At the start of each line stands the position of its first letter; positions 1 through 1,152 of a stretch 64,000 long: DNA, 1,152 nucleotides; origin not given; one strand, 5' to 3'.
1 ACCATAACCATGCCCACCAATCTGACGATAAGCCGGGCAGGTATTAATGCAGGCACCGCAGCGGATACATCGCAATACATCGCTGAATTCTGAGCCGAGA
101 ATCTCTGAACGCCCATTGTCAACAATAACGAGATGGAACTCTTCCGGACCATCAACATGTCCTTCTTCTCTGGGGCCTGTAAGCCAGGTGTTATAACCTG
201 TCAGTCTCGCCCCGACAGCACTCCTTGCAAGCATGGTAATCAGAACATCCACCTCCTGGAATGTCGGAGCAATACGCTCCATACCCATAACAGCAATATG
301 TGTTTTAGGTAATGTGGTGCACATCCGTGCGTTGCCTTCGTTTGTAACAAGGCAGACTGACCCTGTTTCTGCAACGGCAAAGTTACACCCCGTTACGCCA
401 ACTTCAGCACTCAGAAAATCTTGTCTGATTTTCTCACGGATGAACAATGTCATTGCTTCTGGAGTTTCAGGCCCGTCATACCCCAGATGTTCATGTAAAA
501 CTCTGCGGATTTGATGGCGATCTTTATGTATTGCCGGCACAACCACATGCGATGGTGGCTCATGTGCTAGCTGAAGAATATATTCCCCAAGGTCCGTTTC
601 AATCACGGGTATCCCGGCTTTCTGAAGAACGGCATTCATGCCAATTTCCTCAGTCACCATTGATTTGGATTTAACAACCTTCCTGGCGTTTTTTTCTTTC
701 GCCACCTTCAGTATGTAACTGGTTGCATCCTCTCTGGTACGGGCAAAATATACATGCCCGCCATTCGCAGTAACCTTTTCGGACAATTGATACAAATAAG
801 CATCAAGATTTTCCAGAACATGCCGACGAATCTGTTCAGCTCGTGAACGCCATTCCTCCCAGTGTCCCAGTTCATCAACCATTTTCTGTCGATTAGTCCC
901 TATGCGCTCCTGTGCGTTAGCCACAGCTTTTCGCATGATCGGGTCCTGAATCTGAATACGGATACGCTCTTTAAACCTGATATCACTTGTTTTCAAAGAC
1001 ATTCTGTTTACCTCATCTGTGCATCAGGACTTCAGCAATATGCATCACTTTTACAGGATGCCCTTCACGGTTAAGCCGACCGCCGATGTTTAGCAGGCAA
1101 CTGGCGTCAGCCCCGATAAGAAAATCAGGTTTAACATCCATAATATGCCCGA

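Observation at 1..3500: Lactate permease fused to a lutA-lutB-like operon in the accessory segment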

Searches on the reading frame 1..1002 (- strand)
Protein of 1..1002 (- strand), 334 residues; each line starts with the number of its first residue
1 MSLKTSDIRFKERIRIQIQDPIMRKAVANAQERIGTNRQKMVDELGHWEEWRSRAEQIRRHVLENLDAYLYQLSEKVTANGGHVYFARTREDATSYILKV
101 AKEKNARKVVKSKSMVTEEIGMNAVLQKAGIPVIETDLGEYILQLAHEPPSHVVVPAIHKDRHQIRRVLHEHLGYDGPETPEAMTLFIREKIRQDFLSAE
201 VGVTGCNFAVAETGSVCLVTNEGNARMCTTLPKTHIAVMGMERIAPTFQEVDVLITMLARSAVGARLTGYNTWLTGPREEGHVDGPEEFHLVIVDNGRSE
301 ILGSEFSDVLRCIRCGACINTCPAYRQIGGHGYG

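Call 4: search_protein_families(library=ncbifam, proteins=[window:1-1002:-])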
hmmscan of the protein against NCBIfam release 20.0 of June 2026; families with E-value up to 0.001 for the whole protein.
window:1-1002:- (334 aa): 4 families
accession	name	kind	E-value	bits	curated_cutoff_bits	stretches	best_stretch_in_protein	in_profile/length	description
TIGR00273.1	TIGR00273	equivalog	2.5e-168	560.5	444.8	1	18-334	1-317/432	LutB/LldF family L-lactate oxidation iron-sulfur protein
NF045670.1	quin_L_LdhH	equivalog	9e-107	358.1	800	1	10-334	2-328/706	L-lactate dehydrogenase (quinone) large subunit LdhH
NF041890.1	hdrC_Methbact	equivalog_domain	0.00032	20.3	270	0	300-327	19-46/192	ferredoxin:CoB-CoM heterodisulfide reductase subunit HdrC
NF041779.1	hetero_SS_HdrC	equivalog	0.00082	18.9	350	0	295-326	16-47/198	ferredoxin:CoB-CoM heterodisulfide reductase subunit HdrC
